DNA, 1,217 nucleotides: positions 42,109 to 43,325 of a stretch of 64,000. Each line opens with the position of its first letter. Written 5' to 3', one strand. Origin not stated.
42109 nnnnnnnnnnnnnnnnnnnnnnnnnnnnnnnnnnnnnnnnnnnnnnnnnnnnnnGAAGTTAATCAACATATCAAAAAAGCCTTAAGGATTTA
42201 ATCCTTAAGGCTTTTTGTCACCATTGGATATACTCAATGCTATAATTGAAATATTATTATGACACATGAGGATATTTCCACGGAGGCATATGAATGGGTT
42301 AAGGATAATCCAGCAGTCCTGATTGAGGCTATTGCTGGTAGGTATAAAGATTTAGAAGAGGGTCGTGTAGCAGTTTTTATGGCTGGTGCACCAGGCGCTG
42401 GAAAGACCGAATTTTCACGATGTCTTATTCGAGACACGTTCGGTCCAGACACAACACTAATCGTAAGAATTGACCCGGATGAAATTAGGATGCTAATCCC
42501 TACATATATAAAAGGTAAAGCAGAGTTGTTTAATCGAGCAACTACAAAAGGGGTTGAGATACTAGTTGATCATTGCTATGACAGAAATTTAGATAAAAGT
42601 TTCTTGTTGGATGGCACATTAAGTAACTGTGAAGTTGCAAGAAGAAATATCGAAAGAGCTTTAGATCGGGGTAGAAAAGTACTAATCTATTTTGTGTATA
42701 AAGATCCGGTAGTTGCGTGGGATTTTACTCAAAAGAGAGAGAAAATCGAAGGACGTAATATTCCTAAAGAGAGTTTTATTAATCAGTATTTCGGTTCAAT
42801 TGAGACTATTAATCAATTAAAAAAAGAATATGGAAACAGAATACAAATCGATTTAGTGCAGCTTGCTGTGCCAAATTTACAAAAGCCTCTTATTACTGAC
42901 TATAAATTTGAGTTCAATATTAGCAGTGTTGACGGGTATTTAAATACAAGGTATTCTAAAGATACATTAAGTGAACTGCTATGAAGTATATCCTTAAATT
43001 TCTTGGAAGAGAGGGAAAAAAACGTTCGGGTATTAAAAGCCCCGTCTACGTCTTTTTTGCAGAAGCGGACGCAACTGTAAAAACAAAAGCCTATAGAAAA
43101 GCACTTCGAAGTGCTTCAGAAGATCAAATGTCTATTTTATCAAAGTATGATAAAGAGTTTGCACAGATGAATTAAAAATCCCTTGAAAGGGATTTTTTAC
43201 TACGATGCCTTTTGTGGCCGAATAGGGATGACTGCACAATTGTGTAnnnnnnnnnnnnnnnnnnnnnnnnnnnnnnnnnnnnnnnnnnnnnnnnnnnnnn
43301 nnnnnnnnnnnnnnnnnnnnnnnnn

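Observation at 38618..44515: Accessory island in which umuD-like and umuC-like genes are separated by an inserted GH18 + zeta-toxin-like module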

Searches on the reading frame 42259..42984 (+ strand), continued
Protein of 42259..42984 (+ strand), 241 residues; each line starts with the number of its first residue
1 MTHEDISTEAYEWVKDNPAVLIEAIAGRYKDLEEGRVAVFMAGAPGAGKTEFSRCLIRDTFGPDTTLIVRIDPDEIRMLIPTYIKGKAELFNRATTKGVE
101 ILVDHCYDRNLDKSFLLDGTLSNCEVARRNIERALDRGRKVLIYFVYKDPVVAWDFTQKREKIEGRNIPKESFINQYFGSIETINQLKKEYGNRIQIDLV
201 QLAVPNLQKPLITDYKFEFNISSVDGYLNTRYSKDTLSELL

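Call 91: search_protein_families(library=phrogs, proteins=[L177:434-967:-, L177:964-1725:-, L177:1689-2684:-, L177:3026-3634:-, L177:3638-4153:-, L177:5111-5530:-, L177:7732-9258:+, L177:9276-9923:+, L177:10284-11561:-, L177:11554-11979:-], max_evalue=0.00001)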
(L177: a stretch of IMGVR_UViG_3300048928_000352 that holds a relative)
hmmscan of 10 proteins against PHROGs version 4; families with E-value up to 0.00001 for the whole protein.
L177:434-967:- (177 aa): 7 families
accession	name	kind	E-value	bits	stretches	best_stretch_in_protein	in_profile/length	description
phrog_3737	-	tail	2.6e-79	267.5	1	4-175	3-174/270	tail fiber protein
phrog_4545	-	unknown function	1.1e-11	45.3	1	11-139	7-140/511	-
phrog_8443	-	tail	8.7e-11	42.4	1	10-117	7-114/636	tail fiber protein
phrog_15547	-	unknown function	1.4e-10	42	1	11-137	8-132/373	-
phrog_17472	-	tail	6e-07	29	1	11-156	15-157/872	tail protein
phrog_25563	-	unknown function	2.5e-06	27.3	1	19-125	15-119/777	-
phrog_4618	-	tail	9.8e-06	25.5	0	11-150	9-143/413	tail collar fiber protein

L177:964-1725:- (253 aa): 4 families
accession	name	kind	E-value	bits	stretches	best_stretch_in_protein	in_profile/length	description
phrog_48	-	tail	6.6e-53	181.4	1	12-189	9-187/478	tail protein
phrog_5726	-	tail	7.7e-14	53.1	1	18-138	6-129/249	tail protein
phrog_9915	-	unknown function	1.8e-11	43.1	1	14-130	808-925/1813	-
phrog_29945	-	unknown function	3.6e-10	40.6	1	48-140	126-217/369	-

L177:1689-2684:- (331 aa): 2 families
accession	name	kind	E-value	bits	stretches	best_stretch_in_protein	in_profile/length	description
phrog_6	-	tail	4.6e-41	142.1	1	2-329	52-406/548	baseplate wedge subunit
phrog_4226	-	tail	6.8e-40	137.8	2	175-327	70-222/228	baseplate protein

L177:3026-3634:- (202 aa): 2 families
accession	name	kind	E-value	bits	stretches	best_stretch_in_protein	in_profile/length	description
phrog_9992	-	tail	1.4e-19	71.6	1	19-147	2-130/228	baseplate assembly protein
phrog_6142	-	tail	2.1e-06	28.8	1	19-100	3-88/165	baseplate assembly protein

L177:3638-4153:- (171 aa): 1 family
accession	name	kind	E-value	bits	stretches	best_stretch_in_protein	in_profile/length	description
phrog_1072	-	unknown function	4.1e-45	154.4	1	4-171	3-173/174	-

L177:5111-5530:- (139 aa): 2 families
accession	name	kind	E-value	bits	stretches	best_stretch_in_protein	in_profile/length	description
phrog_6201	-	transcription regulation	2.1e-28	99.6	1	35-138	21-118/121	CI-like repressor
phrog_4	-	transcription regulation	4.3e-28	99.4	1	22-137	233-338/400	transcriptional repressor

L177:7732-9258:+ (508 aa): 0 families

L177:9276-9923:+ (215 aa): 3 families
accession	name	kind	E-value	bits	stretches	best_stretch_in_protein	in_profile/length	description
phrog_8723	-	unknown function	1.1e-12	49.1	1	13-74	22-83/251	-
phrog_25642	-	unknown function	1.4e-12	48.3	1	11-72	3-64/205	-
phrog_14982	-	unknown function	8.2e-06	26.9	0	14-74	7-67/182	-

L177:10284-11561:- (425 aa): 2 families
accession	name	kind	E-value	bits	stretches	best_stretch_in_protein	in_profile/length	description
phrog_1268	-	DNA, RNA and nucleotide metabolism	1.3e-159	532.6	1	7-422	3-424/425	DNA polymerase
phrog_14662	-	unknown function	5e-40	138.1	1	244-422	7-185/186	-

L177:11554-11979:- (141 aa): 5 families
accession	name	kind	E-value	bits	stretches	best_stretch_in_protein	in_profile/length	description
phrog_811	-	DNA, RNA and nucleotide metabolism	1.8e-43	148.4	1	14-140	10-135/140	UmuD-like protein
phrog_4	-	transcription regulation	1.2e-14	55.1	1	25-138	222-337/400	transcriptional repressor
phrog_8558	-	unknown function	1.6e-09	39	1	51-135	19-106/114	-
phrog_6201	-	transcription regulation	3e-08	34.6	1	46-137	22-115/121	CI-like repressor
phrog_10470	-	DNA, RNA and nucleotide metabolism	1.4e-07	32.2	1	65-138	4-76/79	UmuD-like protein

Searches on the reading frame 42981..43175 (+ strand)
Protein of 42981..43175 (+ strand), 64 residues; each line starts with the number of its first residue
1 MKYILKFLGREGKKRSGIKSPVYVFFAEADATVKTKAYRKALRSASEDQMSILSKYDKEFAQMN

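Call 3: search_protein_families(library=pfam, proteins=[window:42981-43175:+], max_evalue=0.01)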
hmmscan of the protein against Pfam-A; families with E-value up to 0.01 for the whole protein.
window:42981-43175:+ (64 aa): 0 families

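Call 4: search_protein_families(library=ncbifam, proteins=[window:42981-43175:+], max_evalue=0.01)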
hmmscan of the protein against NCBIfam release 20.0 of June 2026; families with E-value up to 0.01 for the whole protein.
window:42981-43175:+ (64 aa): 0 families

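Call 23: find_homologous_proteins(query=window:42981-43175:+, max_evalue=0.01)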
Query window:42981-43175:+ (64 aa): 22 proteins with E <= 0.01 among 22 candidates.
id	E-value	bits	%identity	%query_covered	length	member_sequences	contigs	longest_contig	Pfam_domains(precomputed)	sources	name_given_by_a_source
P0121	5.4e-33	128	100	100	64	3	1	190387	-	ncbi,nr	ncbi:hypothetical protein K2P47_03025 [Patescibacteria group bacterium]|nr:hypothetical protein [Pat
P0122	1.2e-26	108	89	100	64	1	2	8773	-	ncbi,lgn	-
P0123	1.5e-25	105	81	100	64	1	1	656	-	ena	-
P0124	1.7e-25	105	84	100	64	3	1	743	-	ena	-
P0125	6.6e-25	103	83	100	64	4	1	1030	-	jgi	jgi:hypothetical protein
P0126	9.6e-25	102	81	100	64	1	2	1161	-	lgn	-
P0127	1.1e-24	102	81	100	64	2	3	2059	-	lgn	-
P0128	7.7e-24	100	84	97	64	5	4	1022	-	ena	-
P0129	1.9e-23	98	83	100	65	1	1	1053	-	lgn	-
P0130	6.2e-23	97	81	97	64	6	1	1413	-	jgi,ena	-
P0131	1.7e-22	95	77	100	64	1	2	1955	-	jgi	jgi:hypothetical protein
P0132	1.8e-22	95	79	97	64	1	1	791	-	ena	-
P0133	2.0e-22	95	84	97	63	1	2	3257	-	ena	-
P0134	2.9e-22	95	82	97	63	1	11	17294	-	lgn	-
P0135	4.4e-22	94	75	100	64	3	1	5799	-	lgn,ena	-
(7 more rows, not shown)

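Call 39: search_protein_families(library=padloc, proteins=[window:42981-43175:+], max_evalue=0.01)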
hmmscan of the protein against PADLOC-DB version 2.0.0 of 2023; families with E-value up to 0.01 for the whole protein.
window:42981-43175:+ (64 aa): 0 families

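Call 64: predict_structure(alignment_id=A8)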
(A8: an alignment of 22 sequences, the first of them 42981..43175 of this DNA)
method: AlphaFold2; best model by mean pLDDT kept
length: 64 residues; sequences in the alignment: 22
mean_pLDDT: 78.7   pTM: 0.53
mean pLDDT of the five models: 78.7, 75.4, 75.3, 72.4, 71.0
residues with pLDDT >= 90: 28; 70-90: 16; 50-70: 14; < 50: 6
segments of 3 or more residues with pLDDT < 50: 11-14
pLDDT, mean of each block of 10 residues (from residue 1): 57 56 83 91 91 92 82
secondary structure, 60 per line:
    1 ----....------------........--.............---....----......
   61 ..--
elements in order: H5-8 H21-28 H31-43 H47-50 H55-62

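Call 69: fold_search(model_id=the predicted structure, library=pdb)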
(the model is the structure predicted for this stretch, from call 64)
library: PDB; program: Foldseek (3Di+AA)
matches with E <= 10: 0; with E <= 0.001: 0
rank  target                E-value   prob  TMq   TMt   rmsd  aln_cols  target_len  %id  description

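Call 82: search_protein_representatives(alignment_id=A8)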
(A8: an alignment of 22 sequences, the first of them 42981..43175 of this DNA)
Query: 22 sequences, 64 profile positions. Proteins with E-value up to 0.001 (for the whole library): 22; up to 1e-10: 3; up to 1e-30: 1. The best 22 are listed.
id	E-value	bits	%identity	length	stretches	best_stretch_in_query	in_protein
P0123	5.2e-35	135.3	-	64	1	1-64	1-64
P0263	8.2e-17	77.0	-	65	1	1-61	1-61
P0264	2.4e-16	75.5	-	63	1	1-58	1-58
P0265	2.1e-10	56.5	-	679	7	16-35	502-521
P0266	2.5e-08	49.8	-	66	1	4-63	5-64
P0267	2.7e-08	49.7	-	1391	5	19-35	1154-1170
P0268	1.3e-07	47.5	-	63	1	1-57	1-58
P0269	3.8e-07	46.0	-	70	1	3-60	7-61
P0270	5.0e-07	45.7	-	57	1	1-55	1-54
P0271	7.8e-06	41.8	-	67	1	1-62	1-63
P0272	1.4e-05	41.0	-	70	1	2-62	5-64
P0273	1.6e-05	40.8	-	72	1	16-57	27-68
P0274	1.8e-05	40.7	-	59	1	1-55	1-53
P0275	3.6e-05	39.7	-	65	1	7-62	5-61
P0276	8.2e-05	38.6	-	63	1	1-63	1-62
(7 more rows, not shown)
